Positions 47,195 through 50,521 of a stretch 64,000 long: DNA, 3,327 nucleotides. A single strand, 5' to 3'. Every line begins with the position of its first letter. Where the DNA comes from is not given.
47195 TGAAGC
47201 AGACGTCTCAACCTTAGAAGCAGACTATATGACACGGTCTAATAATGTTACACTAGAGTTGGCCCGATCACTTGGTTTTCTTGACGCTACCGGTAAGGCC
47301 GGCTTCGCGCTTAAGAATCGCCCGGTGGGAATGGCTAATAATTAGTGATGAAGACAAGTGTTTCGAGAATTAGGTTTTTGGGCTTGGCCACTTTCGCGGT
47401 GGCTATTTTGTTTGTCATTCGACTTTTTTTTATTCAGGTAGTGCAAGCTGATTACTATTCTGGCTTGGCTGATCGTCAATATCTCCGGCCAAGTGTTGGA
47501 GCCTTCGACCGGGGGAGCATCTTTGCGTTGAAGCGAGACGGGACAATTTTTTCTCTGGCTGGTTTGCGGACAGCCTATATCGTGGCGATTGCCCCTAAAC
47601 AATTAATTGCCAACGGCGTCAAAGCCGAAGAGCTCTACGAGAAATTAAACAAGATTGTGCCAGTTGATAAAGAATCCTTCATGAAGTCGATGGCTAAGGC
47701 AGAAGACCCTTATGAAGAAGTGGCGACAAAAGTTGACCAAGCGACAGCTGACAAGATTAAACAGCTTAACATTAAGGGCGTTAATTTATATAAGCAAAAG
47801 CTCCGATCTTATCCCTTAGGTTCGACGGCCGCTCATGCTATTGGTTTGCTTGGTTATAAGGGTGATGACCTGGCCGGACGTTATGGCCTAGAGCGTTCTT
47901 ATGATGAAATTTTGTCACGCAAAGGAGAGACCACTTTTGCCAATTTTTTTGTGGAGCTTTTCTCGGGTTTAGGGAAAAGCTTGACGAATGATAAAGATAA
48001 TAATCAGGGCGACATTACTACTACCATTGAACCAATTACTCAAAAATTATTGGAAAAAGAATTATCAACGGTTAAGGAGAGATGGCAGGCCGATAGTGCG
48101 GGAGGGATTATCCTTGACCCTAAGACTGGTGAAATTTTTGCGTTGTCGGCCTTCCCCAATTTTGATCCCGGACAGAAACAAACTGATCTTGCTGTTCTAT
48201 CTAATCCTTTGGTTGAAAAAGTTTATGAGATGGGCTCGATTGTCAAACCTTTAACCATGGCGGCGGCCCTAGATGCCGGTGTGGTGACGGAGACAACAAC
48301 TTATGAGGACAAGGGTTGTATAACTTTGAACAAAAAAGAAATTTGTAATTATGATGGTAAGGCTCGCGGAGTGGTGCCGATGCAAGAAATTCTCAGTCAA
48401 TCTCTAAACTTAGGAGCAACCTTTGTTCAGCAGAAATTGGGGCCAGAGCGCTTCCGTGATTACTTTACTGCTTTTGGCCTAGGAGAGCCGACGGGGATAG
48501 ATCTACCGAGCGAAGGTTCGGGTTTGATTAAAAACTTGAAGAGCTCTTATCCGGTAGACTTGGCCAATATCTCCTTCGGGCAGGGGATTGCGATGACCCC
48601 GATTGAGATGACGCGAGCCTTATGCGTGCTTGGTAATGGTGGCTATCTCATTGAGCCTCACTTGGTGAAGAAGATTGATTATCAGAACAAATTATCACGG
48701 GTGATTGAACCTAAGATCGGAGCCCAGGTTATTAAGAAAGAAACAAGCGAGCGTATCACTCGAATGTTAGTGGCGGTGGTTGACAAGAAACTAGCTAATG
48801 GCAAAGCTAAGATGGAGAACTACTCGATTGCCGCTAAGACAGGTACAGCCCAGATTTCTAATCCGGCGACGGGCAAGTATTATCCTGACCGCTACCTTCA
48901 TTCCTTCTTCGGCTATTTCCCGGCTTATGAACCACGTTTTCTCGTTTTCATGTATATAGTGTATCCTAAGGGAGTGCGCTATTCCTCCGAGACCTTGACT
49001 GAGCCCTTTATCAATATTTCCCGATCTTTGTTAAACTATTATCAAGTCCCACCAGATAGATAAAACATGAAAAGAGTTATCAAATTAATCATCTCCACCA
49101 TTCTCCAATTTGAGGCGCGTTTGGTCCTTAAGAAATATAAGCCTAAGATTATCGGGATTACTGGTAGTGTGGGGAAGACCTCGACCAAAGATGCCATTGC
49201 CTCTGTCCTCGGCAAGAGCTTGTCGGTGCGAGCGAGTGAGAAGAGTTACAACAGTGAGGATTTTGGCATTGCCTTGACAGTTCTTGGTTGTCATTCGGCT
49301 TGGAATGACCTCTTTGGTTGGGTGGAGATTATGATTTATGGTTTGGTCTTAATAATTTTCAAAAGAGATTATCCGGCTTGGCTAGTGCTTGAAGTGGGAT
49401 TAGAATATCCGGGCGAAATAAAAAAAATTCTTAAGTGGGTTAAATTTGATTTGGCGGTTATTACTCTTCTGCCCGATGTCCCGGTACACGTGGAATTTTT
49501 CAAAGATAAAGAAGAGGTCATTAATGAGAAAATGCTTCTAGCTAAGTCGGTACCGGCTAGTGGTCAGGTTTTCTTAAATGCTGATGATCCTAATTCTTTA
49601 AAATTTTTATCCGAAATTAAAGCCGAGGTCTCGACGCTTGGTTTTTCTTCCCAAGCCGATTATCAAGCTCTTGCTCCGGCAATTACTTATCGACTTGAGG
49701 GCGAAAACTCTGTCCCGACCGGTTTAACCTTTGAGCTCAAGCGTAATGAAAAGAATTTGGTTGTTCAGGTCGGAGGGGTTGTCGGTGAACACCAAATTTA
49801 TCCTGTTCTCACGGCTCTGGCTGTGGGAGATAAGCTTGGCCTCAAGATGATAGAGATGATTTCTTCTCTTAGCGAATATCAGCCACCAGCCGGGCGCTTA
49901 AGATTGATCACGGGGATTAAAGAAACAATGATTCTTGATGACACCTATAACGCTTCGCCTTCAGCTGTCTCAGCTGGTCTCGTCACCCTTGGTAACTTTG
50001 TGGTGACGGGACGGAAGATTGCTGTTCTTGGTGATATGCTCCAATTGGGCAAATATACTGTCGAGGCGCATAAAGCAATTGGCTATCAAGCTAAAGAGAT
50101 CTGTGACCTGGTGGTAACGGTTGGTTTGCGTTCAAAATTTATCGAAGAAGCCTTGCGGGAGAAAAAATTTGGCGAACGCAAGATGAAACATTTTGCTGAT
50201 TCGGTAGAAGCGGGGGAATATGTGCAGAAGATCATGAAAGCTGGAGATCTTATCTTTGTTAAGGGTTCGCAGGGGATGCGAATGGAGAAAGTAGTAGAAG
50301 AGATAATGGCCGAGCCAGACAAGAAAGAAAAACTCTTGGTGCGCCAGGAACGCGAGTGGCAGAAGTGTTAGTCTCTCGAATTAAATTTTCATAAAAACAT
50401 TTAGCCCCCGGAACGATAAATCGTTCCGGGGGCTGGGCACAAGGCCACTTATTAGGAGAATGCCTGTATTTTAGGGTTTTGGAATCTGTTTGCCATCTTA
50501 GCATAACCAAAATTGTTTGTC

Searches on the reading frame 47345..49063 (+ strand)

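Call 79: search_protein_families(library=pfam, proteins=[window:47345-49063:+], max_evalue=0.000001)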
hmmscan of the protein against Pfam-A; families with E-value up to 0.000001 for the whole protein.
window:47345-49063:+ (572 aa): 2 families
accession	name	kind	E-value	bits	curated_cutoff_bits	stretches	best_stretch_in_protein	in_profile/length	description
PF00905.27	Transpeptidase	-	2.5e-69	234.2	22.1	1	255-554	4-292/299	Penicillin binding protein transpeptidase domain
PF03717.20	PBP_dimer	-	4.8e-09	37.3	24.4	1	56-191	6-159/180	Penicillin-binding Protein dimerisation domain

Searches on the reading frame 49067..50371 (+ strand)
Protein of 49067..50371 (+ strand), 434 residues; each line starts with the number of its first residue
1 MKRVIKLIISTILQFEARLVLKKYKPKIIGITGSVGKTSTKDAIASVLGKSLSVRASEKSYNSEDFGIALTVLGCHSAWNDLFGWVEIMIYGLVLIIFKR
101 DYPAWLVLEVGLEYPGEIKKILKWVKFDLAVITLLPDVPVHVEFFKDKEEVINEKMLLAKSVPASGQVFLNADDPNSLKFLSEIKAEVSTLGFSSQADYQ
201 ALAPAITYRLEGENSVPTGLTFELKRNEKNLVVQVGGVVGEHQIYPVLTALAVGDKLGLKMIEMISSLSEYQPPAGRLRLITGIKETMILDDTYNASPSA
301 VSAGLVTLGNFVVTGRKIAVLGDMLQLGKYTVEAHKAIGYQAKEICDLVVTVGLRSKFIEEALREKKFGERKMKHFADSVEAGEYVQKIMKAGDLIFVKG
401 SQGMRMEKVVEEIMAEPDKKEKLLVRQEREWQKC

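Call 79: search_protein_families(library=pfam, proteins=[window:49067-50371:+], max_evalue=0.000001)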
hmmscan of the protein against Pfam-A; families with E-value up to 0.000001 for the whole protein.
window:49067-50371:+ (434 aa): 2 families
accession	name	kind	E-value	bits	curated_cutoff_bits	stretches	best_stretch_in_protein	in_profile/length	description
PF08245.18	Mur_ligase_M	-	1.4e-22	81.1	24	1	31-253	1-199/200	Mur ligase middle domain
PF02875.26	Mur_ligase_C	-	1.8e-17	64.8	28.4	1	276-401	1-126/127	Mur ligase, glutamate ligase domain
